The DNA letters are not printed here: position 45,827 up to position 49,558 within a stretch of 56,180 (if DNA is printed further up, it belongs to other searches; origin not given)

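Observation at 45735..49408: Carrier-less LLM-KS0-MT protein forming a module split over three polypeptides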

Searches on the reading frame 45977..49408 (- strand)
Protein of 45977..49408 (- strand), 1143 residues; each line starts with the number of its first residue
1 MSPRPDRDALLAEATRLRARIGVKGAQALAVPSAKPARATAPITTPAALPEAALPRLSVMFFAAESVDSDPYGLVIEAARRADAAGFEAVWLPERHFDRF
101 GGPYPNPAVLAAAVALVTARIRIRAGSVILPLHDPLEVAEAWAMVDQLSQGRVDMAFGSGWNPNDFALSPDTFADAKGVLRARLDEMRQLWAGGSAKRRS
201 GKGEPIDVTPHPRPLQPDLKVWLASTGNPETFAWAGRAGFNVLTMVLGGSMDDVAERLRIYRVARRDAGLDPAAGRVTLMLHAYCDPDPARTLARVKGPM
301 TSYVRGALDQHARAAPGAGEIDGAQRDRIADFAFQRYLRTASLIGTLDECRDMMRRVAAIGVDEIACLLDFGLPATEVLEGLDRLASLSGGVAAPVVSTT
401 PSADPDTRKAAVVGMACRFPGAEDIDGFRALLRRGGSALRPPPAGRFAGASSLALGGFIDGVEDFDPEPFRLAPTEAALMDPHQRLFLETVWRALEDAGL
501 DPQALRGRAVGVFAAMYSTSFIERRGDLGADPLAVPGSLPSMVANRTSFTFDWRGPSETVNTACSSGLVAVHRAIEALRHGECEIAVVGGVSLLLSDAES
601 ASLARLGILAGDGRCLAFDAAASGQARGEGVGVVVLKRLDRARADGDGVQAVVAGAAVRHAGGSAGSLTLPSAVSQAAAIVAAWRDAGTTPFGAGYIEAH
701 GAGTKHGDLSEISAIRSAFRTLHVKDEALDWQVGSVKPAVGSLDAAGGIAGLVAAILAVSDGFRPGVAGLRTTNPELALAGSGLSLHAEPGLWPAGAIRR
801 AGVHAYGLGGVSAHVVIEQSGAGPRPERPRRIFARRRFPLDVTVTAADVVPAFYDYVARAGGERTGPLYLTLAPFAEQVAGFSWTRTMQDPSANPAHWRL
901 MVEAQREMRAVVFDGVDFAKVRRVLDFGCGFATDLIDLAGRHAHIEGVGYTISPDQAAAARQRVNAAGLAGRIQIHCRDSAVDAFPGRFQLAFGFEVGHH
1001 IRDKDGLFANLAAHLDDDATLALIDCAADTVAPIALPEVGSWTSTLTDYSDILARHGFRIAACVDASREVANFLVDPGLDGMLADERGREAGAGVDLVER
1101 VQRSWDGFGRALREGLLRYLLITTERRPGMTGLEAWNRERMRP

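Call 5: search_protein_families(library=pfam, proteins=[window:45980-49408:-], max_evalue=0.01)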
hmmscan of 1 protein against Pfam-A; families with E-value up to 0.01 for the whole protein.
window:45980-49408:- (1143 aa): 11 families
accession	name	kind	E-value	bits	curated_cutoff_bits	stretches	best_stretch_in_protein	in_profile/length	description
PF00109.32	ketoacyl-synt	-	4.9e-70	236.5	20.8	1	409-642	3-252/252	Beta-ketoacyl synthase, N-terminal domain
PF00296.26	Bac_luciferase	-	1.3e-43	150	27.9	1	70-364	20-314/314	Luciferase-like monooxygenase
PF02801.28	Ketoacyl-synt_C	-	9.2e-22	77.7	20.8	1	651-767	2-115/119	Beta-ketoacyl synthase, C-terminal domain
PF08242.18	Methyltransf_12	-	1.1e-09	39.3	30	1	925-1020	1-97/98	Methyltransferase domain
PF13649.12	Methyltransf_25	-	1.7e-08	35.5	27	1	924-1016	1-94/97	Methyltransferase domain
PF13489.12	Methyltransf_23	-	3.8e-08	33.7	27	1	916-1041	13-134/164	Methyltransferase domain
PF00108.29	Thiolase_N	-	9.1e-08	32.2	26.4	1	553-592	74-113/260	Thiolase, N-terminal domain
PF02353.26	CMAS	-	2.2e-06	27.6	27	1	900-979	42-120/273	Mycolic acid cyclopropane synthetase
PF08241.18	Methyltransf_11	-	0.00023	22.1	21.2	1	925-1021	1-93/95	Methyltransferase domain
PF13847.12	Methyltransf_31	-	0.00027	21.1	27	1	923-1029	6-115/145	Methyltransferase domain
PF16197.11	KAsynt_C_assoc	-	0.0012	19.6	33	1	774-829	2-55/111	Ketoacyl-synthetase C-terminal extension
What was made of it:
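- Checked: There is no PP-binding hit (call 5).
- Only generic Pfam class-I methyltransferase models match (call 5).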

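Call 6: search_protein_families(library=ncbifam, proteins=[window:45980-49408:-], max_evalue=0.01)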
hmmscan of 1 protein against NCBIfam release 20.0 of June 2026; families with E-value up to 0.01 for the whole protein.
window:45980-49408:- (1143 aa): 57 families (the best 25 are shown)
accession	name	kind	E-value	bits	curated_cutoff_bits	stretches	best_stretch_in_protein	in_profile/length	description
TIGR04020.1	seco_metab_LLM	subfamily_domain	8.6e-123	409.8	244.45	1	57-388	1-340/341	MupA/Atu3671 family FMN-dependent luciferase-like monooxygenase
NF045894.1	PKS_plus_SDR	equivalog_domain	8.9e-106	355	1740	1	411-830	4-437/1515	type I polyketide synthase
NF040607.1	mycolic_Pks13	equivalog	4.7e-99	332.6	2100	1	403-820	96-526/1680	polyketide synthase Pks13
NF041183.1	Pks2_ls1_myc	equivalog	1.7e-71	240.7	2400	1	411-822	5-427/2086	sulfolipid-1 biosynthesis phthioceranic/hydroxyphthioceranic acid synthase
TIGR02813.1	omega_3_PfaA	subfamily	3.8e-42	143.3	1010.1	1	535-820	177-462/2582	polyketide-type polyunsaturated fatty acid synthase PfaA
TIGR03150.1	fabF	equivalog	2.9e-34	118.4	493.75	1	462-779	51-375/407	beta-ketoacyl-ACP synthase II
NF005589.0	PRK07314.1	subfamily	2.5e-32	112.2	387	1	462-780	54-379/413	beta-ketoacyl-ACP synthase II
NF004970.0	PRK06333.1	subfamily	1e-27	97.1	525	1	409-818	5-420/424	beta-ketoacyl-ACP synthase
TIGR03619.1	F420_Rv2161c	subfamily_domain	3.2e-27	95.7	166.9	1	77-290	2-226/247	TIGR03619 family F420-dependent LLM class oxidoreductase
NF058662.1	cispenta_AmcF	equivalog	5.8e-26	91.4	325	1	481-780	59-337/369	cispentacin biosynthesis acyltransferase subunit AmcF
TIGR04027.1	LLM_KPN_01858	hypoth_equivalog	1.6e-23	83.2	412.9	1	69-198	16-145/326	putative FMN-dependent luciferase-like monooxygenase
TIGR03858.1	LLM_2I7G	subfamily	4.7e-22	78.4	462.25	1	75-289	28-241/337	Atu2307/SP_0267 family LLM class monooxygenase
NF053555.1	prodigi_MBC_PigJ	equivalog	1.2e-21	76.8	900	1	559-820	508-759/759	prodigiosin MBC biosynthesis protein PigJ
NF005490.0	PRK07103.1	equivalog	1.3e-19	70.6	445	1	550-819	155-412/414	polyketide beta-ketoacyl:acyl carrier protein synthase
NF006274.0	PRK08439.1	equivalog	2.9e-19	69.1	621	1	462-775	52-368/406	beta-ketoacyl-ACP synthase II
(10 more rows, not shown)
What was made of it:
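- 45977..49408 (-): Gene for the 1143-aa LLM-KS0-OMT protein (PtzB orthologue). Pfam and NCBIfam domain hits (calls 5, 6).
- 48245..49240 (-): Luciferase-like FMN-dependent monooxygenase domain (residues 57-388). TIGR04020 409.8 bits against a cutoff of 244.45 (call 6).
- Checked: NCBIfam TIGR04020 (MupA/Atu3671 LLM) scores 409.8 bits against a cutoff of 244.45, over residues 57-388 (call 6).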

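Call 10: find_homologous_proteins(query=window:45980-49408:-, max_evalue=1e-20)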
Query window:45980-49408:- (1143 aa): 1049 proteins with E <= 1e-20 among 8000 candidates; the best 120 are listed.
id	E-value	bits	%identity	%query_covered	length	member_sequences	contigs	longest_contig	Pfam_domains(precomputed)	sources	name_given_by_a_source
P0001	0.0e+0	2452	97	100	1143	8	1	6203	PF13489.13,PF02353.27,PF00296.27,PF00109.33,PF13649.13,PF00108.30,PF02801.29,PF08242.19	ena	-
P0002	0.0e+0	2256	89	100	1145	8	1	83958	PF13847.13,PF13489.13,PF02353.27,PF00296.27,PF00109.33,PF13649.13,PF00108.30,PF02801.29,PF08242.19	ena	-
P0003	0.0e+0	2235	87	100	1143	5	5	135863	PF13489.13,PF02353.27,PF00296.27,PF00109.33,PF13649.13,PF00108.30,PF02801.29,PF08241.19,PF08242.19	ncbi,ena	-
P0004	0.0e+0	2121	83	100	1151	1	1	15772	PF13847.13,PF13489.13,PF02353.27,PF00296.27,PF00109.33,PF13649.13,PF00108.30,PF02801.29,PF08242.19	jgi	jgi:natural product biosynthesis luciferase-like monooxygenase protein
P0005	0.0e+0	2108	83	100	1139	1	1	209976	PF13847.13,PF13489.13,PF02353.27,PF00296.27,PF00109.33,PF13649.13,PF00108.30,PF02801.29,PF08242.19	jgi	jgi:natural product biosynthesis luciferase-like monooxygenase protein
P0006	0.0e+0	1888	76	100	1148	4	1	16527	PF13847.13,PF13489.13,PF02353.27,PF00296.27,PF00109.33,PF13649.13,PF00108.30,PF02801.29,PF08242.19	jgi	jgi:natural product biosynthesis luciferase-like monooxygenase protein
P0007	0.0e+0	1874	75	95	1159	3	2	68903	PF13847.13,PF13489.13,PF02353.27,PF00296.27,PF00109.33,PF13649.13,PF00108.30,PF02801.29,PF08241.19,PF08242.19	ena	-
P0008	0.0e+0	1855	75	98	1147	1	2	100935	PF13847.13,PF13489.13,PF02353.27,PF00296.27,PF00109.33,PF13649.13,PF00108.30,PF02801.29,PF08241.19,PF08242.19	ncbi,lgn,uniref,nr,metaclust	ncbi:MupA/Atu3671 family FMN-dependent luciferase-like monooxygenase [Azospirillum sp. B4]|uniref:Mu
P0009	0.0e+0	1824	75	100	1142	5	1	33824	PF13847.13,PF13489.13,PF02353.27,PF00296.27,PF00109.33,PF13649.13,PF02801.29,PF08241.19,PF08242.19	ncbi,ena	-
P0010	0.0e+0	1497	65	72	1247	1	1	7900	PF13847.13,PF22336.3,PF13489.13,PF02353.27,PF00296.27,PF00109.33,PF13649.13,PF00108.30,PF02801.29,PF08241.19,PF08242.19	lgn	-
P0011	0.0e+0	1448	65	71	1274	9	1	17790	PF22336.3,PF13489.13,PF00109.33,PF22621.3,PF08241.19,PF16197.12,PF13847.13,PF00296.27,PF13649.13,PF00891.25,PF02801.29,PF08242.19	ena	-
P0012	0.0e+0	1445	65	72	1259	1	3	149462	PF22336.3,PF13489.13,PF02353.27,PF00109.33,PF00108.30,PF08241.19,PF16197.12,PF13847.13,PF00296.27,PF13649.13,PF00891.25,PF02801.29,PF08242.19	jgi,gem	-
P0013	0.0e+0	1424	61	71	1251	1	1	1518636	PF13489.13,PF02353.27,PF00109.33,PF00108.30,PF08241.19,PF16197.12,PF13847.13,PF00296.27,PF13649.13,PF00891.25,PF02801.29,PF08242.19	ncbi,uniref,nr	ncbi:ptzB [Candidatus Endolissoclinum faulkneri L5]|uniref:PtzB n=2 Tax=Candidatus Endolissoclinum f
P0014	0.0e+0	1422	60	71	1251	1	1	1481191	PF13847.13,PF13489.13,PF02353.27,PF00296.27,PF00109.33,PF13649.13,PF00108.30,PF00891.25,PF02801.29,PF08241.19,PF08242.19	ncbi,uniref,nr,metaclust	ncbi:ptzB [Candidatus Endolissoclinum faulkneri L2]|uniref:PtzB n=1 Tax=Candidatus Endolissoclinum f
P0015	0.0e+0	1377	78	69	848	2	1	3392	PF13847.13,PF13489.13,PF02353.27,PF00109.33,PF13649.13,PF00108.30,PF02801.29,PF08242.19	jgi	jgi:3-oxoacyl-(acyl-carrier-protein) synthase/SAM-dependent methyltransferase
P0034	0.0e+0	1119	51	97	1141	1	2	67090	PF13847.13,PF13489.13,PF02353.27,PF00296.27,PF00109.33,PF13649.13,PF00891.25,PF02801.29,PF08241.19,PF08242.19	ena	-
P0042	0.0e+0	1094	51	67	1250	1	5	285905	PF22336.3,PF13489.13,PF02353.27,PF00109.33,PF22621.3,PF00108.30,PF08241.19,PF16197.12,PF13847.13,PF00296.27,PF13649.13,PF02801.29,PF08242.19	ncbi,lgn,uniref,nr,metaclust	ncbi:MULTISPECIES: MupA/Atu3671 family FMN-dependent luciferase-like monooxygenase [Methylosinus]|un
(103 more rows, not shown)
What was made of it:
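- Tried and rejected: The list was swamped by multi-KS megasynthases and added little beyond call 10.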

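Call 32: find_encoding_contigs(protein=P0013, flank=10000, max_places=2)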
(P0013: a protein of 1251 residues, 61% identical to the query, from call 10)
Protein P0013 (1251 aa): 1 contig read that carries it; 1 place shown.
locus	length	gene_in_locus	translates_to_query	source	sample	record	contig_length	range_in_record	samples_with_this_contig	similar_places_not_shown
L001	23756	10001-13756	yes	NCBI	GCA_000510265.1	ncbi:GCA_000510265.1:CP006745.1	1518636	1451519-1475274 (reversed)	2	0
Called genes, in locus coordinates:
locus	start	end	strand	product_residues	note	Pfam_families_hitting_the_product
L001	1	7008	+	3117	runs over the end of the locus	PF00109:ketoacyl-synt, PF02801:Ketoacyl-synt_C, PF16197:KAsynt_C_assoc, PF22621:CurL-like_PKS_C, PF00550:PP-binding, PF00109:ketoacyl-synt, PF02801:Ketoacyl-synt_C, PF22336:RhiE-like_linker, +16 more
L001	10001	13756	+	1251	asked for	PF00296:Bac_luciferase, PF00109:ketoacyl-synt, PF00108:Thiolase_N (weak), PF02801:Ketoacyl-synt_C, PF13489:Methyltransf_23, PF08241:Methyltransf_11, PF08242:Methyltransf_12, PF13649:Methyltransf_25, +4 more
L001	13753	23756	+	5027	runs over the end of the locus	PF00109:ketoacyl-synt, PF00550:PP-binding, PF02801:Ketoacyl-synt_C, PF08659:KR, PF08241:Methyltransf_11, PF08242:Methyltransf_12, PF00550:PP-binding, PF00109:ketoacyl-synt, +33 more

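Call 33: find_encoding_contigs(protein=P0042, flank=10000, max_places=2)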
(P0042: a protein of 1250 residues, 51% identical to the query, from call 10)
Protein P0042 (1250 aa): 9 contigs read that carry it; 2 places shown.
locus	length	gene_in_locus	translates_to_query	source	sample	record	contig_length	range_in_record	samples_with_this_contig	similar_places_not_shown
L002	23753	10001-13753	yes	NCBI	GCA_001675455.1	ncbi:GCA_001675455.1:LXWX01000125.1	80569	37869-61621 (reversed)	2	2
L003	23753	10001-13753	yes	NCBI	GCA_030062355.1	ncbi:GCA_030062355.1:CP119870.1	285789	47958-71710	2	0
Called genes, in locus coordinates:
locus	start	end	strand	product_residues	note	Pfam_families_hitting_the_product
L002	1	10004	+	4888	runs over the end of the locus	PF08242:Methyltransf_12, PF13489:Methyltransf_23, PF00550:PP-binding, PF00109:ketoacyl-synt, PF02801:Ketoacyl-synt_C, PF16197:KAsynt_C_assoc, PF22336:RhiE-like_linker, PF22621:CurL-like_PKS_C, +34 more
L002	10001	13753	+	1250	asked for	PF00296:Bac_luciferase, PF00109:ketoacyl-synt, PF02801:Ketoacyl-synt_C, PF16197:KAsynt_C_assoc, PF22336:RhiE-like_linker, PF02353:CMAS, PF13489:Methyltransf_23, PF08241:Methyltransf_11, +5 more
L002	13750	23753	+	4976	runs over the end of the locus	PF00109:ketoacyl-synt, PF00550:PP-binding, PF02801:Ketoacyl-synt_C, PF16197:KAsynt_C_assoc, PF22336:RhiE-like_linker, PF22621:CurL-like_PKS_C, PF21089:PKS_DH_N, PF14765:PS-DH, +44 more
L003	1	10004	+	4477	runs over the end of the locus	PF00109:ketoacyl-synt, PF02801:Ketoacyl-synt_C, PF16197:KAsynt_C_assoc, PF22336:RhiE-like_linker, PF22621:CurL-like_PKS_C, PF14765:PS-DH, PF21394:Beta-ketacyl_N, PF00106:adh_short, +30 more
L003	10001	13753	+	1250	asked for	PF00296:Bac_luciferase, PF00109:ketoacyl-synt, PF02801:Ketoacyl-synt_C, PF16197:KAsynt_C_assoc, PF22336:RhiE-like_linker, PF02353:CMAS, PF13489:Methyltransf_23, PF08241:Methyltransf_11, +5 more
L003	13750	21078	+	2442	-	PF00550:PP-binding, PF00109:ketoacyl-synt, PF02801:Ketoacyl-synt_C, PF16197:KAsynt_C_assoc, PF22336:RhiE-like_linker, PF22621:CurL-like_PKS_C, PF21089:PKS_DH_N, PF14765:PS-DH, +8 more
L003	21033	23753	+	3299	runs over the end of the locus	PF00109:ketoacyl-synt, PF02801:Ketoacyl-synt_C, PF16197:KAsynt_C_assoc, PF22336:RhiE-like_linker, PF22621:CurL-like_PKS_C, PF21089:PKS_DH_N, PF14765:PS-DH, PF00106:adh_short, +25 more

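Call 45: find_related_loci(query=window:45980-49408:-, collection=genome_contigs, flank=10000)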
Query window:45980-49408:- (1143 aa) in genome_contigs; peptide patterns used: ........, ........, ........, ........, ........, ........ (x = any residue, [..] = any of these).
69 stretches matched a pattern; 8 encode a relative of the query (tblastn E <= 1e-3); 8 distinct loci.
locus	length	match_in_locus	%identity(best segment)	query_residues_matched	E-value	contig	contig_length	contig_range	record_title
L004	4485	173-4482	97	1-1142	0e+0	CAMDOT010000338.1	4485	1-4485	MAG: Rhizobium sp. Q54 isolate TrH-03may19-24 genome assembly, contig: TrH-03may19-C47999, whole genome shotgun sequence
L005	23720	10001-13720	60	5-1141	0e+0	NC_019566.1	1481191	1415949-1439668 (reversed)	Candidatus Endolissoclinum faulkneri L2, complete sequence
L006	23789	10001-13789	65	6-1141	0e+0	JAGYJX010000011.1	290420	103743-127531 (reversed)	MAG: Rhodospirillaceae bacterium isolate M30B52 contig_2486, whole genome shotgun sequence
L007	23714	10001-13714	61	7-1141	0e+0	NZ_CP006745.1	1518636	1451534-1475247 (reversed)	Candidatus Endolissoclinum faulkneri L5 chromosome, complete genome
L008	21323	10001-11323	46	402-831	9e-96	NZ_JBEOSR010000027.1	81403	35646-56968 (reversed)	Streptomyces sp. NPDC096095 NPDC096095_221_D2.ctg-0027, whole genome shotgun sequence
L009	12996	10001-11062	41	46-389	2e-76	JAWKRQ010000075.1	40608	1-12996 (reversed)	MAG: Myxococcota bacterium isolate BC1.7 BC1.7.fa-75, whole genome shotgun sequence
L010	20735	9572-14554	44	407-830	2e-76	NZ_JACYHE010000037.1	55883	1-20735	Streptomyces sp. JJ36 JJ36_assembly_contig_37, whole genome shotgun sequence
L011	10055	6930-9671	39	407-831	6e-58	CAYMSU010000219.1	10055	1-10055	MAG TPA_asm: uncultured Enterobacteriaceae bacterium isolate SRP141376_co3_58 genome assembly, contig: NODE_18316_length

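Call 46: search_protein_representatives(protein=window:45980-49408:-)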
Query: 1143 residues. Proteins with E-value up to 0.001 (for the whole library): 77373; up to 1e-10: 52480; up to 1e-30: 37129. The best 150 are listed.
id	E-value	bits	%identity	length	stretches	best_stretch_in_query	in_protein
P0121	0.0e+00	1732.1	40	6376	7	401-831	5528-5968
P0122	0.0e+00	1604.3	42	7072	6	409-825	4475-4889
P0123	0.0e+00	1539.0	39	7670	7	408-823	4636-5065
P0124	0.0e+00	1528.5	36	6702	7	454-827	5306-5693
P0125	0.0e+00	1458.6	41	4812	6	399-820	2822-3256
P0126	0.0e+00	1450.2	39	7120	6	391-825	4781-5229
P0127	0.0e+00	1438.1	40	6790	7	392-820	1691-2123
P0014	0.0e+00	1422.4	63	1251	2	51-820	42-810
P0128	0.0e+00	1409.6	40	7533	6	405-834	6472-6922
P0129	0.0e+00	1401.2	39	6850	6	393-822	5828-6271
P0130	0.0e+00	1395.9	39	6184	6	384-840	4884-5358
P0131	0.0e+00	1394.8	40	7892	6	395-826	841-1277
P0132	0.0e+00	1386.6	40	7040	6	390-825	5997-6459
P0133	0.0e+00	1371.1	39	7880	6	400-829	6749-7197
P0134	0.0e+00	1368.6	41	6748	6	392-827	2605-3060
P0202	0.0e+00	1141.7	41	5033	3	58-820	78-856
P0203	0.0e+00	1141.2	36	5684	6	403-841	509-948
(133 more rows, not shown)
